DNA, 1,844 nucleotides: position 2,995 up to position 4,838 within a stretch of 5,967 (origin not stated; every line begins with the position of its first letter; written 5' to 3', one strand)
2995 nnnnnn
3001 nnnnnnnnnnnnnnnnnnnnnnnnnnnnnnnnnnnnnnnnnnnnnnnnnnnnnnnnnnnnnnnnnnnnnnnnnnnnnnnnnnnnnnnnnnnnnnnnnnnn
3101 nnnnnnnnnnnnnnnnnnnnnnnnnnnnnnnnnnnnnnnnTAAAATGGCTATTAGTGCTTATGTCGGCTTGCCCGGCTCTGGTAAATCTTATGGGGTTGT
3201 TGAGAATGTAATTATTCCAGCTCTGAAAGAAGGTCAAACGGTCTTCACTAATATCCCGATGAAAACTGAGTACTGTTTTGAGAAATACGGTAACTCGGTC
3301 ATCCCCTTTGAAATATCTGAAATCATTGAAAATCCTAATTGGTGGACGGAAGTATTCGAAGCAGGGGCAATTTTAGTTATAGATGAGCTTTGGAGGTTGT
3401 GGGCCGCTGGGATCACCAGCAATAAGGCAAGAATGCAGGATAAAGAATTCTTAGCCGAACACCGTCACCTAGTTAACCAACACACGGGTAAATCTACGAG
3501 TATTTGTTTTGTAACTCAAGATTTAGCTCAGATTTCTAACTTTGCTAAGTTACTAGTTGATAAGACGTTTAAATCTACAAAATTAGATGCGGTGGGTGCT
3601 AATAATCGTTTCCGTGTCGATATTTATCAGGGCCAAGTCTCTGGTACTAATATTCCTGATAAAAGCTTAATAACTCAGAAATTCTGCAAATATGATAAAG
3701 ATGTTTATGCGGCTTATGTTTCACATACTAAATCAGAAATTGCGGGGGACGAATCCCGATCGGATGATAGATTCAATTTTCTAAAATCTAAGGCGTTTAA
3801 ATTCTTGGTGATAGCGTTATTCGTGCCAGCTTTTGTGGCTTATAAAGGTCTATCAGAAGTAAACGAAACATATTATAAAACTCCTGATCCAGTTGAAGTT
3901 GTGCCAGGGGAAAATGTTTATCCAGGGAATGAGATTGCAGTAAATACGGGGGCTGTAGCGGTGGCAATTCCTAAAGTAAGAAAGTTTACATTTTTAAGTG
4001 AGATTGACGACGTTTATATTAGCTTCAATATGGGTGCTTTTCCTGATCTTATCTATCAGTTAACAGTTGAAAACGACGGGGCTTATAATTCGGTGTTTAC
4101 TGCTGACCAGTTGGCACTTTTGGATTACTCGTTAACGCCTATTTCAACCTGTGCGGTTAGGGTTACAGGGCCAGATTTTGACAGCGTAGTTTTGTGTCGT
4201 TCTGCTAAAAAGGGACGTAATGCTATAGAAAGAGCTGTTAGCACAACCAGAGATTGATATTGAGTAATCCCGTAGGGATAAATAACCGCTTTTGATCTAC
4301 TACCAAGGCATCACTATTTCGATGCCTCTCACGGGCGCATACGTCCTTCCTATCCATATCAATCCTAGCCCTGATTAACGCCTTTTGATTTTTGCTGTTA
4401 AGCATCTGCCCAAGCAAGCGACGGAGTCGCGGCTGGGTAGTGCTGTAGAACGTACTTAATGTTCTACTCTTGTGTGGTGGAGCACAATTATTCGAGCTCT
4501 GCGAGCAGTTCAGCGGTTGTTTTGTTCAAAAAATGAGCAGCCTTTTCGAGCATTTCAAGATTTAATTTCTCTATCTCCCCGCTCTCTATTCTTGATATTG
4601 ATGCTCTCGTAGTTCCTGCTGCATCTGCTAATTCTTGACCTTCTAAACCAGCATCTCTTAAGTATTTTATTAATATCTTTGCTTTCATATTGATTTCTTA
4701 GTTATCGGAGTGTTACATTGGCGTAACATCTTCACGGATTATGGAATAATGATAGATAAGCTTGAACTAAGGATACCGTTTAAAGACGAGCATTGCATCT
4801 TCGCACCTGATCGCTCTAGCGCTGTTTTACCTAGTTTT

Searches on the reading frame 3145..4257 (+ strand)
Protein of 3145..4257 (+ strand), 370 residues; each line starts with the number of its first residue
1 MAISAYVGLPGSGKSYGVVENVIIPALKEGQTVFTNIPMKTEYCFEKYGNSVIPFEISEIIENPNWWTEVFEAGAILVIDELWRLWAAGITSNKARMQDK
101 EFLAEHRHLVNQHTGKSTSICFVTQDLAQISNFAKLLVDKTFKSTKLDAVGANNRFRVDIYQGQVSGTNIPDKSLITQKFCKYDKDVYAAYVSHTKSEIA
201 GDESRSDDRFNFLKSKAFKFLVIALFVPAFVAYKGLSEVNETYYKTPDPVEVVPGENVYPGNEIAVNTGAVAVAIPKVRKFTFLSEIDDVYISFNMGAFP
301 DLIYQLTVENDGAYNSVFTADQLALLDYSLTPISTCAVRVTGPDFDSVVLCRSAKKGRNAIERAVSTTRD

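Call 5: search_protein_families(library=pfam, proteins=[window:3145-4257:+], max_evalue=0.1)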
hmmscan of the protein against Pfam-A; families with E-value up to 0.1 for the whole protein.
window:3145-4257:+ (370 aa): 2 families
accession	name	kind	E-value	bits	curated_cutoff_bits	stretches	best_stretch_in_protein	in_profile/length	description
PF05707.18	Zot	-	6.2e-25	88.2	20.3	1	3-196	2-195/197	Zonular occludens toxin (Zot)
PF07014.17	Hs1pro-1_C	-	0.039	14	29.3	0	76-140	89-152/257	Hs1pro-1 protein C-terminus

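Call 6: search_protein_families(library=phrogs, proteins=[window:3145-4257:+], max_evalue=0.01)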
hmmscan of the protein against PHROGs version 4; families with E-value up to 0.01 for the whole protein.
window:3145-4257:+ (370 aa): 4 families
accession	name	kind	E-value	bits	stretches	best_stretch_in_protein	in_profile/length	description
phrog_197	-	moron, auxiliary metabolic gene and host takeover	3.3e-58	199.3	1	1-346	26-374/486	Zot-like toxin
phrog_1041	-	moron, auxiliary metabolic gene and host takeover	1.3e-14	55.5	1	6-362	5-387/420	CTXphi Zot-like toxin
phrog_11271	-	head and packaging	1.6e-13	51.8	1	1-131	1-136/145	head morphogenesis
phrog_20922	-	head and packaging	0.00055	19.9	1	3-44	2-42/318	head morphogenesis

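Call 49: search_dna_similar(query=window:3145-4254:+, collection=phages, mode=protein, max_evalue=0.00001, max_rows=15)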
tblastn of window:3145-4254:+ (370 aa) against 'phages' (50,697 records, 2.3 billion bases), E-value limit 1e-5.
Records with a match: 182; places in all: 193; records where one place covers at least 80% of the query: 11.
Best place of each record, by identity: <60% 182.
By first word of the organism name: Ralstonia 95; Vibrio 39; Affertcholeramvirus 28; Dulem 6; Inovirus 4; Pseudomonas 3; Alteromonas 2; Fibrovirus 2; Villovirus 2; Phage 1.
By host as written in the record: Ralstonia solanacearum 67; - 11; Vibrio cholerae O1 biovar El tor 9; Varecia variegata 6; Ralstonia solanacearum Race 3, Biovar 1 6; Vibrio parahaemolyticus 6; Vibrio cholerae 5; Vibrio cholerae O1 biovar El Tor 5; and 51 more.
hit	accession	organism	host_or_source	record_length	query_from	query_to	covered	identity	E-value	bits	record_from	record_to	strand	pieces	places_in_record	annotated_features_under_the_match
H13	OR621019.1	Pseudomonas phage 36-2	Pseudomonas aeruginosa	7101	1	236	64%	40.7%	1e-45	172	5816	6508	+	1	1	ZOT-like protein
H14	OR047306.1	Pseudomonas phage PMBT54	Pseudomonas carnis; Pseudomonas lactis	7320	1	222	60%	39.7%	1e-40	158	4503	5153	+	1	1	Zot-like ATPase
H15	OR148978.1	Inovirus D_HF5_61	Homo sapiens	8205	1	257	69%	34.3%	6e-26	115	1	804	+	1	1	zonular occludens toxin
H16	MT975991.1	Alteromonas phage phiAFP1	Alteromonas macleodii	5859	8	293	77%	29.6%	1e-19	96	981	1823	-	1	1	putative Zot-like protein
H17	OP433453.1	Alteromonas phage phiAFP1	Alteromonas abrolhosensis JKT1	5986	8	293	77%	29.6%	1e-19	96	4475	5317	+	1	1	hypothetical protein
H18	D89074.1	Fibrovirus fs1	-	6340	1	351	95%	24.0%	2e-8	62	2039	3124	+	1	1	hypothetical protein (x2)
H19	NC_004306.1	Fibrovirus fs1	Vibrio cholerae O139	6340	1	351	95%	24.0%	2e-8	62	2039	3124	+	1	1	putative assembly protein | putative minor coat protein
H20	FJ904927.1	Vibrio phage VEJ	Vibrio cholerae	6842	3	351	94%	24.1%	3e-7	58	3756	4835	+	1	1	putative assembly protein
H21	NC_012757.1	Vibrio phage VEJ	Vibrio cholerae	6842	3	351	94%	24.1%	3e-7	58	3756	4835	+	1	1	putative assembly protein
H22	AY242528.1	Vibrio phage VGJ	-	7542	1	351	95%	23.8%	8e-6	54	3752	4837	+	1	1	orf384: putative assembly protein | orf80: putative capsid protein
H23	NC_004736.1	Vibrio phage VGJ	Vibrio cholerae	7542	1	351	95%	23.8%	8e-6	54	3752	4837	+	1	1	putative assembly protein | putative minor coat protein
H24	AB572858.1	Vibrio phage ND1-fs1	Vibrio cholerae O139 strain ND1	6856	3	351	94%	23.9%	1e-7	60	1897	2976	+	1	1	putative assembly protein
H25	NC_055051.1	Vibrio phage ND1-fs1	Vibrio cholerae O139 strain ND1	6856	3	351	94%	23.9%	1e-7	60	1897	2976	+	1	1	putative assembly protein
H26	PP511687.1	Dulem virus 52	Varecia variegata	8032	1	234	63%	35.3%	5e-33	135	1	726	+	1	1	ZOT protein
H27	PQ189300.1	Vibrio phage 10N.239.311.B03_PE002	Vibrio cyclitrophicus 10N.239.311.B03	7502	1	360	97%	22.2%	9e-13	76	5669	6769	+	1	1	hypothetical protein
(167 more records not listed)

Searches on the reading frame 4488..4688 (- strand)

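Call 5: search_protein_families(library=pfam, proteins=[window:4488-4688:-], max_evalue=0.1)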
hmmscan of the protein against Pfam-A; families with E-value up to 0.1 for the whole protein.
window:4488-4688:- (66 aa): 8 families
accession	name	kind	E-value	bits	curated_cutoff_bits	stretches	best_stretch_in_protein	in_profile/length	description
PF01381.28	HTH_3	-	1.2e-10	41.7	23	1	7-61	1-55/55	Helix-turn-helix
PF13560.12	HTH_31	-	4.9e-07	30.4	27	1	12-63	12-62/64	Helix-turn-helix domain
PF13443.12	HTH_26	-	5e-06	27.1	22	1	6-62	2-58/63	Cro/C1-type HTH DNA-binding domain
PF12844.13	HTH_19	-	7.1e-06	26.3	30.2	1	8-63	6-60/64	Helix-turn-helix domain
PF13545.12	HTH_Crp_2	-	0.009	16.4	27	1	17-34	25-42/70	Crp-like helix-turn-helix domain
PF20432.4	Xre-like-HTH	-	0.043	14.5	25.8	1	13-54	22-62/63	Antitoxin Xre-like helix-turn-helix domain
PF13744.12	HTH_37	-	0.056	13.7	27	1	4-50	21-67/80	Helix-turn-helix domain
PF00325.26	Crp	-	0.095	12.9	21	0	18-33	6-21/32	Bacterial regulatory proteins, crp family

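Call 6: search_protein_families(library=phrogs, proteins=[window:4488-4688:-], max_evalue=0.01)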
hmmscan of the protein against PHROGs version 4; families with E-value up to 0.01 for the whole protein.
window:4488-4688:- (66 aa): 18 families
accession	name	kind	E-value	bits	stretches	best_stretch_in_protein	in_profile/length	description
phrog_8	-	transcription regulation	4.8e-11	43.7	1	6-62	80-136/346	transcriptional regulator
phrog_4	-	transcription regulation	7.9e-08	32.7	1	6-63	140-193/400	transcriptional repressor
phrog_1373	-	transcription regulation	1.3e-07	32.8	1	10-63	72-124/166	transcriptional regulator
phrog_6831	-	transcription regulation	9.1e-07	29.8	1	2-59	6-63/68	transcriptional regulator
phrog_2339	-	DNA, RNA and nucleotide metabolism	6.1e-06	27.2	1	5-55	29-79/98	HTH DNA binding protein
phrog_3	-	transcription regulation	6.1e-06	27.2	1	2-62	89-146/430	transcriptional repressor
phrog_5823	-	transcription regulation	9.4e-06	26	1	11-64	16-69/404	transcriptional regulator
phrog_2439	-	transcription regulation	1.3e-05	25.2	1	4-58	10-63/367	transcriptional regulator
phrog_1124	-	transcription regulation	6.9e-05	23.5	1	6-61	13-66/177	transcriptional regulator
phrog_4583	-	transcription regulation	8.8e-05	23.5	1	8-65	17-73/81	transcriptional repressor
phrog_7241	-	transcription regulation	0.00011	23.2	1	14-62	74-121/122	transcriptional regulator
phrog_6223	-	transcription regulation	0.00042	21.3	1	2-40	6-43/73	transcriptional repressor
phrog_2328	-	transcription regulation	0.00057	20.7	1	7-38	21-52/128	transcriptional repressor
phrog_686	-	DNA, RNA and nucleotide metabolism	0.0032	18.7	1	6-34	40-68/76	HTH DNA binding protein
phrog_18104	-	transcription regulation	0.0043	17.9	1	6-56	7-54/57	transcriptional regulator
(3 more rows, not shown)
